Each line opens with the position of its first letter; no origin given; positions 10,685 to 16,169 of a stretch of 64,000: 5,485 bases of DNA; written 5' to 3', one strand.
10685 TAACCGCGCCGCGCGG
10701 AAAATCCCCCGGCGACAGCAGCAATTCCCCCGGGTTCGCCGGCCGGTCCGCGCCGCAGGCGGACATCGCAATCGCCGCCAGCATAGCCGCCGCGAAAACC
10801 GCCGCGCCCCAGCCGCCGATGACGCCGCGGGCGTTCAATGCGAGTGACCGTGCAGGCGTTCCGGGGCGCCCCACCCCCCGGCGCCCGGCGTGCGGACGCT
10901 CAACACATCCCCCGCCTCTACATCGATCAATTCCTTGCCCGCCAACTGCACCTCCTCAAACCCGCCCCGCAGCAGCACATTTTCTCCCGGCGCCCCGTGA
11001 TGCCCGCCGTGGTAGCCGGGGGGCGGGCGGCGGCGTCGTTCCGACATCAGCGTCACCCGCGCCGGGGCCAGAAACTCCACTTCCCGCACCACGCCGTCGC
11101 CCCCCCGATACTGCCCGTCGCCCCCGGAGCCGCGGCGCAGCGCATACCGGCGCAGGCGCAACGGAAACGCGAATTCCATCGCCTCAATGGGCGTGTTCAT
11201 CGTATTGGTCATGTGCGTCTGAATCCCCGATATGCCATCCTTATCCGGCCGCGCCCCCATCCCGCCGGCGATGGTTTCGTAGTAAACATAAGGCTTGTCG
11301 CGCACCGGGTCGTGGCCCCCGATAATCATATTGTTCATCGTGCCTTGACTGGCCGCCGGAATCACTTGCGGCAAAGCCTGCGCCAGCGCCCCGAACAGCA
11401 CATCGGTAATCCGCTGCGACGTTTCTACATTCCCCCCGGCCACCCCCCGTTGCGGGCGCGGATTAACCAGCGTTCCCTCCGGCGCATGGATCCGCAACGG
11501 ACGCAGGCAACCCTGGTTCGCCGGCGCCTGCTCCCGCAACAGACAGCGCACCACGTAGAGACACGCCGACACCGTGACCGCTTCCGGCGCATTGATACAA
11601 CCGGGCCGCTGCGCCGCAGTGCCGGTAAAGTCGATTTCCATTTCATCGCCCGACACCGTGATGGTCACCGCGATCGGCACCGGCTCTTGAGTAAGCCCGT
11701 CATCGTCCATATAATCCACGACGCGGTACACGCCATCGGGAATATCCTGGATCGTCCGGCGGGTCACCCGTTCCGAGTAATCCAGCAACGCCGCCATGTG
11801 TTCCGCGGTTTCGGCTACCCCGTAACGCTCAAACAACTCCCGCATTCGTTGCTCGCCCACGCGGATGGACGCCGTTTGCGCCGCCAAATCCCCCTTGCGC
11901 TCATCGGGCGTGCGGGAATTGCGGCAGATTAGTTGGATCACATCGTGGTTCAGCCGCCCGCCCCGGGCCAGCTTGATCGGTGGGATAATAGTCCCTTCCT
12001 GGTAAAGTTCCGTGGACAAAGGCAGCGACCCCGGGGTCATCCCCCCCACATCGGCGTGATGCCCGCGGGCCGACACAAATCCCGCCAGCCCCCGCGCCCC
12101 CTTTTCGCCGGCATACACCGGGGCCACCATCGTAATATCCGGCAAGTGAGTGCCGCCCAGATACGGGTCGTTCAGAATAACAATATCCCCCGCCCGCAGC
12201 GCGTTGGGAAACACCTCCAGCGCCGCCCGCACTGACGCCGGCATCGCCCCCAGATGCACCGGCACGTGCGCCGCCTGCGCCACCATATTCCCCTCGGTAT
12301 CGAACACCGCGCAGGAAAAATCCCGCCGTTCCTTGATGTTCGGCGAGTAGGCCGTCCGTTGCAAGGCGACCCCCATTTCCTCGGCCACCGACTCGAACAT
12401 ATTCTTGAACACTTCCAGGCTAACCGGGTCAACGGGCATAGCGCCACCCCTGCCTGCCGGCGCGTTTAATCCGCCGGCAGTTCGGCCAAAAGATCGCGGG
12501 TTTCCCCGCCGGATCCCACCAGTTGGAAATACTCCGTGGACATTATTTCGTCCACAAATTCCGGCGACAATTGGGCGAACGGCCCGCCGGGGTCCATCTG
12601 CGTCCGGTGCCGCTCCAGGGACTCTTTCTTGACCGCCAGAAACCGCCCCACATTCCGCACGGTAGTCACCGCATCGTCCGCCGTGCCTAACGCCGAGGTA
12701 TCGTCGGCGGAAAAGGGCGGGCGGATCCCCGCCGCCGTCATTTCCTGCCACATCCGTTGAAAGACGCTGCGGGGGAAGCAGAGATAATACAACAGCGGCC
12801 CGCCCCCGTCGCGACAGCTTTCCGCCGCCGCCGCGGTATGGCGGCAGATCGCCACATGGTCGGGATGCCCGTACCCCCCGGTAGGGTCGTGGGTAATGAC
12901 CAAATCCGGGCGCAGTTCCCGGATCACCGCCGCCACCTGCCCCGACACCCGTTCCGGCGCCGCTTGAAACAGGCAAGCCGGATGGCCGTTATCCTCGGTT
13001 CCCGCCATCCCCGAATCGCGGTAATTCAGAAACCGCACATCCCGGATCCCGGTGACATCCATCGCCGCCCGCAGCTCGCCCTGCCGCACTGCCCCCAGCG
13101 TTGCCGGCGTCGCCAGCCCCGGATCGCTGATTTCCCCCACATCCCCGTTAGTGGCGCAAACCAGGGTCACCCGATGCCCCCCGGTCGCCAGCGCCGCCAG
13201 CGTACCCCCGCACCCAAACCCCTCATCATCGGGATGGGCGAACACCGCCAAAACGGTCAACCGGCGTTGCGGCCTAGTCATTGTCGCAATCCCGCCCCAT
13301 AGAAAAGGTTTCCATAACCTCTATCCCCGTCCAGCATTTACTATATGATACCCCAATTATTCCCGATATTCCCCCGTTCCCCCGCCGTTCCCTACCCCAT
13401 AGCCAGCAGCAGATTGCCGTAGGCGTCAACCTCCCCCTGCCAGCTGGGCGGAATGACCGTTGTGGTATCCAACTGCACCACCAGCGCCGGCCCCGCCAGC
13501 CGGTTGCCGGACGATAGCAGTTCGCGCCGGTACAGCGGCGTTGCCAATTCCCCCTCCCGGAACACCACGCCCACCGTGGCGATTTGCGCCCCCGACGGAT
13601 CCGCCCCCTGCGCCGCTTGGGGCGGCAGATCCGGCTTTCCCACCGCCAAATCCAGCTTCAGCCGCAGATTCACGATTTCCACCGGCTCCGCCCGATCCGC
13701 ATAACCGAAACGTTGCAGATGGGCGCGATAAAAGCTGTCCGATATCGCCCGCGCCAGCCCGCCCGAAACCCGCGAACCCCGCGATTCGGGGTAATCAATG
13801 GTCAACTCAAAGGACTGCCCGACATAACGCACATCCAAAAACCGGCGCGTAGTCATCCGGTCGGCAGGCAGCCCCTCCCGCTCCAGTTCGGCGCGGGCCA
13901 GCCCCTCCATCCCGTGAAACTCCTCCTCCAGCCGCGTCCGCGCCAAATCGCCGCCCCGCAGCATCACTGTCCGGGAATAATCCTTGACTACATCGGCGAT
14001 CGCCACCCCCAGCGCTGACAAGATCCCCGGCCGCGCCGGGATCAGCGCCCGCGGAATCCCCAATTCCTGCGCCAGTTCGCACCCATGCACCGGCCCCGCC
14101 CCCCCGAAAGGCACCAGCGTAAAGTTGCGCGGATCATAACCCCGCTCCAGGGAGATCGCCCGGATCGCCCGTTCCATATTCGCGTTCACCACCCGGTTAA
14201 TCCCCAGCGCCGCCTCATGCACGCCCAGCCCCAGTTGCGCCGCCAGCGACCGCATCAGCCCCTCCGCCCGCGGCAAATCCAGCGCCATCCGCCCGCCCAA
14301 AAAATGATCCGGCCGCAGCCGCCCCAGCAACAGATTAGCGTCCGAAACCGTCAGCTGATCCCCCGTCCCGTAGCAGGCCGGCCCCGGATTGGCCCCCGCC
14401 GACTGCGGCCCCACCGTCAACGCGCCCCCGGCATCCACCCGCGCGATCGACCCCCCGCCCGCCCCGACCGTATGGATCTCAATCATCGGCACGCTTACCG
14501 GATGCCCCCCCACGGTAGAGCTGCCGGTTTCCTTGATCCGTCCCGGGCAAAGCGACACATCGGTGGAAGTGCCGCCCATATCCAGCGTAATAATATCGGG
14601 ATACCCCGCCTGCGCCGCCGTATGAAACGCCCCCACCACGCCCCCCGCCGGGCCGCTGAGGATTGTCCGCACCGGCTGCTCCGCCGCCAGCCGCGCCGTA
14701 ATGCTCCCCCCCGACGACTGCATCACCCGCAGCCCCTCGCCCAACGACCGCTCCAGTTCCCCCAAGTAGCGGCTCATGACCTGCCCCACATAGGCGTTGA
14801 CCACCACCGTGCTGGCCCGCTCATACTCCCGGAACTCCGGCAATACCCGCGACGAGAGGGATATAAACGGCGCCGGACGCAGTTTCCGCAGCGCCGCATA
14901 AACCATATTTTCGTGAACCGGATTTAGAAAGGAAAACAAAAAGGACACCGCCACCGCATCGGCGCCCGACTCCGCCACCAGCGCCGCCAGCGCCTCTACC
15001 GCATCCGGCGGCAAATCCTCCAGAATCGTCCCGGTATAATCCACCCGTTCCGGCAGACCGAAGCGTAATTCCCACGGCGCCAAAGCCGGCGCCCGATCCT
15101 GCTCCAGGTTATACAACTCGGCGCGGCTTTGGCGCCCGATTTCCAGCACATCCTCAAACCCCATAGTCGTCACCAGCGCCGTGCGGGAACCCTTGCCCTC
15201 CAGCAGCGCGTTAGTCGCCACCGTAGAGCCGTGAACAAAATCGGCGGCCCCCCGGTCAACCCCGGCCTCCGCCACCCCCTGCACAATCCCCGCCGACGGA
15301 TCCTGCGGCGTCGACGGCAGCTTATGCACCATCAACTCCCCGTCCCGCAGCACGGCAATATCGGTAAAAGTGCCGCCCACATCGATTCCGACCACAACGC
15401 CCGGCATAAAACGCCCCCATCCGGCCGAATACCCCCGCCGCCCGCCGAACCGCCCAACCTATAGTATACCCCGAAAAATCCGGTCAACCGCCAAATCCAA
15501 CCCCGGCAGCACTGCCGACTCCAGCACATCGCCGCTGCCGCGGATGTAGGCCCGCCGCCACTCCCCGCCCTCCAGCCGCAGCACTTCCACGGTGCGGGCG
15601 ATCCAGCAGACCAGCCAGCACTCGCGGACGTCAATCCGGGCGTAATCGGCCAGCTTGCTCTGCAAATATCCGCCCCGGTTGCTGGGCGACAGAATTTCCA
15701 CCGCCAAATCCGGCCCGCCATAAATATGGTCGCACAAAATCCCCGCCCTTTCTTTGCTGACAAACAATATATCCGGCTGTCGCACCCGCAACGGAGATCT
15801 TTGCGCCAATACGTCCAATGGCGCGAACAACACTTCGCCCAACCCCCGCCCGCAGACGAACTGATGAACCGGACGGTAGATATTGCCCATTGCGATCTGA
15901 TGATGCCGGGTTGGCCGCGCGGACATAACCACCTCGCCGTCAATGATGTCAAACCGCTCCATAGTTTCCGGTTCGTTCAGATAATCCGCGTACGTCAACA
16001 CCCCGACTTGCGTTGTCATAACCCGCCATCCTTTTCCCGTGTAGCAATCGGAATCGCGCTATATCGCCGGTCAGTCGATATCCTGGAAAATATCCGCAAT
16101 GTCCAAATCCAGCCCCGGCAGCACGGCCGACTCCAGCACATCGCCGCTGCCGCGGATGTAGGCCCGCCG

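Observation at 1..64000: Two almost mutually exclusive codon dialects determined by gene orientation relative to the skew flip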

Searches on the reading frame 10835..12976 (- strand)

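Call 10: search_protein_families(library=pfam, proteins=[window:10835-12976:-])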
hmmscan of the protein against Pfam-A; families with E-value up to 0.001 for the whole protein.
window:10835-12976:- (713 aa): 1 family
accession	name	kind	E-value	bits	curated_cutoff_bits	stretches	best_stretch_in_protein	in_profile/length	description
PF02538.19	Hydantoinase_B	-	6.7e-214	711.6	26.8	1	183-705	1-519/519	Hydantoinase B/oxoprolinase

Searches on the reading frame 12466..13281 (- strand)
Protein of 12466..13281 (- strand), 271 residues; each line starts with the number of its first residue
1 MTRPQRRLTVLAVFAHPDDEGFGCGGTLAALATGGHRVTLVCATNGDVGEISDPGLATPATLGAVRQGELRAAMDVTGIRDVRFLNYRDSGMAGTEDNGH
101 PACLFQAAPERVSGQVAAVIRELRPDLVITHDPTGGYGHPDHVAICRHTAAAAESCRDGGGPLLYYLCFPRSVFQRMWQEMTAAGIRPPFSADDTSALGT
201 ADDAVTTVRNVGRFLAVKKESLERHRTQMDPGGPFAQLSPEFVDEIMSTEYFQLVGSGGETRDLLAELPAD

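Call 10: search_protein_families(library=pfam, proteins=[window:12466-13281:-])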
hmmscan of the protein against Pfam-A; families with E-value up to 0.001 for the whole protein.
window:12466-13281:- (271 aa): 1 family
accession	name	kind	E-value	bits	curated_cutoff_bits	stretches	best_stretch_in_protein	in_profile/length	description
PF02585.22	PIG-L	-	5e-33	114.8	28.2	1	11-152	1-128/129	GlcNAc-PI de-N-acetylase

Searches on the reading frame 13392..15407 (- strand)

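Call 10: search_protein_families(library=pfam, proteins=[window:13392-15407:-])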
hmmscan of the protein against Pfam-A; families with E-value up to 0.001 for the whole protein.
window:13392-15407:- (671 aa): 3 families
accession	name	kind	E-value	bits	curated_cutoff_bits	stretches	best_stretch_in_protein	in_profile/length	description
PF01968.24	Hydantoinase_A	-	1.7e-97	326.7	22.9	1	197-476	1-290/291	Hydantoinase/oxoprolinase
PF05378.19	Hydant_A_N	-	4.1e-47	160.6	25.2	1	6-175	2-174/176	Hydantoinase/oxoprolinase N-terminal region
PF19278.4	Hydant_A_C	-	2.3e-11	43.9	21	1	491-663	12-185/193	Hydantoinase/oxoprolinase C-terminal domain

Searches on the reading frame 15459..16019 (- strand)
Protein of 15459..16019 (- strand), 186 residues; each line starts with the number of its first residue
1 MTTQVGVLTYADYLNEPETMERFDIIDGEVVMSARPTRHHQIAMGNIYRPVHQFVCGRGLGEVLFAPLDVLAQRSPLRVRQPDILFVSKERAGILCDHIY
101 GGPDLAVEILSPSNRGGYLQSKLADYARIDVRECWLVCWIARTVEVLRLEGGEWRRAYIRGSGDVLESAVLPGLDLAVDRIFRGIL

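Call 10: search_protein_families(library=pfam, proteins=[window:15459-16019:-])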
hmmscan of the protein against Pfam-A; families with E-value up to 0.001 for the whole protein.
window:15459-16019:- (186 aa): 1 family
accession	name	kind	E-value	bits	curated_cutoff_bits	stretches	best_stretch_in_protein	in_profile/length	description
PF05685.18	Uma2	-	6.4e-28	97.8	27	1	12-178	3-171/172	Putative restriction endonuclease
